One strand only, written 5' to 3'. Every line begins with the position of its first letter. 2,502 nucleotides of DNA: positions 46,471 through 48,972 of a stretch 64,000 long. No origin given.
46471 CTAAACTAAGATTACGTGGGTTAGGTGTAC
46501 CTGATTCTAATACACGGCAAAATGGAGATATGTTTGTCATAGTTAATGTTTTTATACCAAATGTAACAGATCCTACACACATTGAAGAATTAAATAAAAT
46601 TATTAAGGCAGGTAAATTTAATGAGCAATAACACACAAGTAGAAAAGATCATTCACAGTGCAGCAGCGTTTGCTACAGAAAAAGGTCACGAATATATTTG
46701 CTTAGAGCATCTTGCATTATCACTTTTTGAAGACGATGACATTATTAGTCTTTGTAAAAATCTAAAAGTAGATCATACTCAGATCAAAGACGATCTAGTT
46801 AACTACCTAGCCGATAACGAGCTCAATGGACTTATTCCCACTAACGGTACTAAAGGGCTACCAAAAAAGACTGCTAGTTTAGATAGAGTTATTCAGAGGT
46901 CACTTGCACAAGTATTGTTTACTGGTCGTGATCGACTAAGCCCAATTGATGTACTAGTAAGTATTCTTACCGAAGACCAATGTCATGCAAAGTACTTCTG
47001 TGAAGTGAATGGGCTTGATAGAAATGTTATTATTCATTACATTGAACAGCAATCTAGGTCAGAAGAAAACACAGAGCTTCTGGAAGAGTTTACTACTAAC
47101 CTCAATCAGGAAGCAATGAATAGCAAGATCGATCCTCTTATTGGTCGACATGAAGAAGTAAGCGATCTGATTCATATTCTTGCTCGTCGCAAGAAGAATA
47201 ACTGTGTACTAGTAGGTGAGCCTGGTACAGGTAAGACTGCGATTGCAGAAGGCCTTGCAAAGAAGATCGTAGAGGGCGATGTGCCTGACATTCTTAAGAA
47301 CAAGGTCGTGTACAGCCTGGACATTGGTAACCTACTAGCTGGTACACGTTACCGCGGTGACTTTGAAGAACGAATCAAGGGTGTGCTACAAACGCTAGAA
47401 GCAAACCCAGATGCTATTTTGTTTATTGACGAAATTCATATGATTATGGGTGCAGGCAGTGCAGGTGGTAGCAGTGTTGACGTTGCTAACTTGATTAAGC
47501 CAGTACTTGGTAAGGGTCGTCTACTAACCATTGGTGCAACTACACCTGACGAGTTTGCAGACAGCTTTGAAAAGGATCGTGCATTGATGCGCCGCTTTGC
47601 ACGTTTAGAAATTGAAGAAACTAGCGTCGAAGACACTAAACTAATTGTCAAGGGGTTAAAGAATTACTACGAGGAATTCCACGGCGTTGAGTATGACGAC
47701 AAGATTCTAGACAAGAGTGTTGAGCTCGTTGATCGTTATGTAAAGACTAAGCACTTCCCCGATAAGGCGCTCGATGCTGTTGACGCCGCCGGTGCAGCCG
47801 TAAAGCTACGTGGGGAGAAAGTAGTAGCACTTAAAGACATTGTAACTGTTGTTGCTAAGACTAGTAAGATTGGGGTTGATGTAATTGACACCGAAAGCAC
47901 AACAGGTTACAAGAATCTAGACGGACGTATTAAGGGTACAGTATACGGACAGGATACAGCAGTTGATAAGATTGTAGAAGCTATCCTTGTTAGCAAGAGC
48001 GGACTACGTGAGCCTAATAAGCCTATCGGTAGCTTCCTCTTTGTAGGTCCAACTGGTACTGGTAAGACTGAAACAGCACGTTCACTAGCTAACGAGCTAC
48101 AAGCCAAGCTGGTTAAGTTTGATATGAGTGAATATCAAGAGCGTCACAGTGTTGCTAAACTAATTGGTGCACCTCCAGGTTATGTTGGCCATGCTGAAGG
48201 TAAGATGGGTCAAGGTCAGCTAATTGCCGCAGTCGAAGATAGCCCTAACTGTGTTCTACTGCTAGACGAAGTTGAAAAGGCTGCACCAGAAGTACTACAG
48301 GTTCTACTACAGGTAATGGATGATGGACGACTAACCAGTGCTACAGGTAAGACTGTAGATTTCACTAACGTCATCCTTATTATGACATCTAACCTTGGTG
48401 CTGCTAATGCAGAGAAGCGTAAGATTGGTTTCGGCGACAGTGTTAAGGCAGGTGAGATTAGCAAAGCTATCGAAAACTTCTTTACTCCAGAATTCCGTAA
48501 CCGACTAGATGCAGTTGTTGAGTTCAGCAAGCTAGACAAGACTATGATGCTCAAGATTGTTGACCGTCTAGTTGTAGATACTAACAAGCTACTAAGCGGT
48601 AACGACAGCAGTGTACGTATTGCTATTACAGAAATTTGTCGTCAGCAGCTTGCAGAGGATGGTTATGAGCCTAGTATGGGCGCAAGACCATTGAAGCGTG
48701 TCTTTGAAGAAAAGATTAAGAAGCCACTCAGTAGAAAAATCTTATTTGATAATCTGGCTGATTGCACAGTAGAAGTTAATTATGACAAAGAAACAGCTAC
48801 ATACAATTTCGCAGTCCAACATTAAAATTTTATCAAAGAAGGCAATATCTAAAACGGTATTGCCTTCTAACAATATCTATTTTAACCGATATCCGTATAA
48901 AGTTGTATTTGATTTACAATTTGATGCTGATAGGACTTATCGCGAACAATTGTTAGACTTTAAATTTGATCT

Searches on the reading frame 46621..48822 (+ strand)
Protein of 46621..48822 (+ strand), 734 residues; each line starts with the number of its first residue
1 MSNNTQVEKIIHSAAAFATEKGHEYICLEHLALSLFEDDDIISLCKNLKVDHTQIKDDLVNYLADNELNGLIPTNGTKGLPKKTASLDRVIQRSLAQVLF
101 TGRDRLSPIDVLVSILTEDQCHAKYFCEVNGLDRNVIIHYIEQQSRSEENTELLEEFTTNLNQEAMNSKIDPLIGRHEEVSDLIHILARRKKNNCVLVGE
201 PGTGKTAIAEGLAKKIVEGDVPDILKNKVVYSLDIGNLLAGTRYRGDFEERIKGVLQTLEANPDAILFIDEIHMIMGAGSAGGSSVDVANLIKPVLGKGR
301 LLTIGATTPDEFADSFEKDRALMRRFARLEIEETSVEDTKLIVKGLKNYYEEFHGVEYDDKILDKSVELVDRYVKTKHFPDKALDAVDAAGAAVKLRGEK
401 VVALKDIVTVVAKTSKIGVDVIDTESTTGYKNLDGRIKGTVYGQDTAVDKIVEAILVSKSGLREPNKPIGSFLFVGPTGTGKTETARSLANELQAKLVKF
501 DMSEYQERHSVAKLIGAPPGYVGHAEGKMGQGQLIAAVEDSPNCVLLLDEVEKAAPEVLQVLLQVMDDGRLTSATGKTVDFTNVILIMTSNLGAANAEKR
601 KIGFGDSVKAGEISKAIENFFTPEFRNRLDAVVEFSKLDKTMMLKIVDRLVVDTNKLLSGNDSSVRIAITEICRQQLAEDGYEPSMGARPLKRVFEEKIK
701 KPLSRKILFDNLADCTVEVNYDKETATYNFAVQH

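Call 11: search_protein_families(library=phrogs, proteins=[window:46621-48822:+], max_evalue=0.00001)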
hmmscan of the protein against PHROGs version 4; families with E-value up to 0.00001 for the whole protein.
window:46621-48822:+ (734 aa): 19 families
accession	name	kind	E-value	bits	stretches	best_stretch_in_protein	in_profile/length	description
phrog_4871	-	other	2.7e-237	791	1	4-728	9-754/764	ATP-dependent protease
phrog_10401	-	other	7e-20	72.3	2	470-553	461-529/667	ATPase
phrog_4339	-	unknown function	3e-19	70.5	1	473-508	55-90/552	-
phrog_8638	-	unknown function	7.9e-17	62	2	195-288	308-393/568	-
phrog_168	-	DNA, RNA and nucleotide metabolism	8e-17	62.9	1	468-591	41-138/314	clamp loader of DNA polymerase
phrog_3757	-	unknown function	9.6e-16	59.1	1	163-346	98-268/367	-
phrog_249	-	moron, auxiliary metabolic gene and host takeover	2.1e-15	58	1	473-583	131-235/380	porphyrin biosynthesis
phrog_5846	-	DNA, RNA and nucleotide metabolism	4.6e-12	46.9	0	171-369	16-187/380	clamp loader of DNA polymerase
phrog_1297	-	other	4.6e-10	40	1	472-571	28-128/356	ATPase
phrog_15585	-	unknown function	5.7e-10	39.1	1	441-591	324-473/793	-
phrog_16448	-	other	7.2e-09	35.5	0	472-575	452-548/680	ATPase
phrog_3277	-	DNA, RNA and nucleotide metabolism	7.6e-09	36.6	0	187-272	5-87/168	DnaC-like helicase loader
phrog_50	-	DNA, RNA and nucleotide metabolism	5.4e-08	33.3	0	466-496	367-396/570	DnaC-like helicase loader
phrog_7485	-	unknown function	1.1e-07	32.1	0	471-508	229-266/430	-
phrog_2107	-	other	4.2e-07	30.8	0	473-505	7-39/201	thymidylate kinase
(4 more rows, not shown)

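Call 22: search_dna_similar(query=window:46621-48822:+, collection=phages, mode=protein, max_rows=15)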
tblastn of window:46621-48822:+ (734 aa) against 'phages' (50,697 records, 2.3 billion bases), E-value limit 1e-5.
Records with a match: 195; places in all: 197; records where one place covers at least 80% of the query: 54.
Best place of each record, by identity: <60% 195.
By first word of the organism name: Bacteriophage 52; Escherichia 33; Listeria 22; Pseudomonas 11; Klebsiella 11; Salmonella 10; Erwinia 8; Vibrio 7; Acinetobacter 6; uncultured 6; and 11 more.
By host as written in the record: - 76; Listeria monocytogenes 22; Escherichia coli 10; Pseudomonas aeruginosa PAO1 5; Klebsiella pneumoniae 5; Staphylococcus aureus 5; Salmonella enterica subsp. enterica serovar Typhimurium 4; Pseudomonas aeruginosa 3; and 46 more.
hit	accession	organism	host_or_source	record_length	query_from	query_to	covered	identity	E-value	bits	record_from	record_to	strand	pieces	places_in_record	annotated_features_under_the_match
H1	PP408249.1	Pseudomonas phage vB_Pa-PAC2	Pseudomonas aeruginosa PAO1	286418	1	712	97%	47.9%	0e+0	586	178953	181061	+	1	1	ATP-dependent Clp protease ATP-binding subunit ClpA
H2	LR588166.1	Pseudomonas phage vB_PaeM_MIJ3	-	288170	1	712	97%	47.9%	0e+0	585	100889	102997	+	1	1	clpA: ATP-dependent Clp protease ATP-binding subunit ClpA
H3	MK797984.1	Pseudomonas phage vB_PaeM_PA5oct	-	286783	1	712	97%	47.8%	0e+0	584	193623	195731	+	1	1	ATP-dependent Clp protease ATP-binding subunit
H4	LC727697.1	Pseudomonas phage sp. 30-2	Pseudomonas aeruginosa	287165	1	712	97%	47.8%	0e+0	584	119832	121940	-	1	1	ATP-dependent Clp protease ATP-binding subunit ClpA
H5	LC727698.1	Pseudomonas phage sp. 30-3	Pseudomonas aeruginosa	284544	1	712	97%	47.8%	0e+0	584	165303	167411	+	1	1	ATP-dependent Clp protease ATP-binding subunit ClpA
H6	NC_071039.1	Pseudomonas phage vB_PaeM_PA5oct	-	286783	1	712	97%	47.8%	0e+0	584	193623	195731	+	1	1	porphyrin biosynthesis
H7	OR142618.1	Pseudomonas phage Callisto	Pseudomonas aeruginosa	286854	1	712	97%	47.8%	0e+0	584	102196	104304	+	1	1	clpA: ATP-dependent Clp protease ATP-binding subunit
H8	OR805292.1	Pseudomonas phage Cassandra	Pseudomonas aeruginosa PAO1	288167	1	712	97%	47.8%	0e+0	584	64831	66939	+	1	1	ATP-dependent protease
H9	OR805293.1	Pseudomonas phage Deifobo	Pseudomonas aeruginosa PAO1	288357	1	712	97%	47.8%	0e+0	584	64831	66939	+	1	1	ATP-dependent protease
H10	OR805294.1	Pseudomonas phage Ettore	Pseudomonas aeruginosa PAO1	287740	1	712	97%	47.8%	0e+0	584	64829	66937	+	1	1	ATP-dependent protease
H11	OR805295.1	Pseudomonas phage Paride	Pseudomonas aeruginosa PAO1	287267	1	712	97%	47.8%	0e+0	584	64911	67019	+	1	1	ATP-dependent protease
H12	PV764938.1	Sinorhizobium phage Phosso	Sinohrizobium meliloti NRRL L-50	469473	3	728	99%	42.1%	1e-167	540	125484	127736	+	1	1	ATPase domain-containing Clp family protein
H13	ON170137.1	Ralstonia phage YO084_1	Ralstonia solanacearum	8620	6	714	97%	42.4%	1e-166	537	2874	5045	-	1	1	record has no annotation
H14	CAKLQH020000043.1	Acinetobacter phage MD-2021a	not known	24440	6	724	98%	41.4%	2e-168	542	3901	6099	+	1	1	clpA: ATP-dependent Clp protease ATP-binding subunit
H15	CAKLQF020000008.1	Acinetobacter phage MD-2021a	not known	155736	6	724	98%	41.4%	2e-168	542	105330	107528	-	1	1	clpA: ATP-dependent Clp protease ATP-binding subunit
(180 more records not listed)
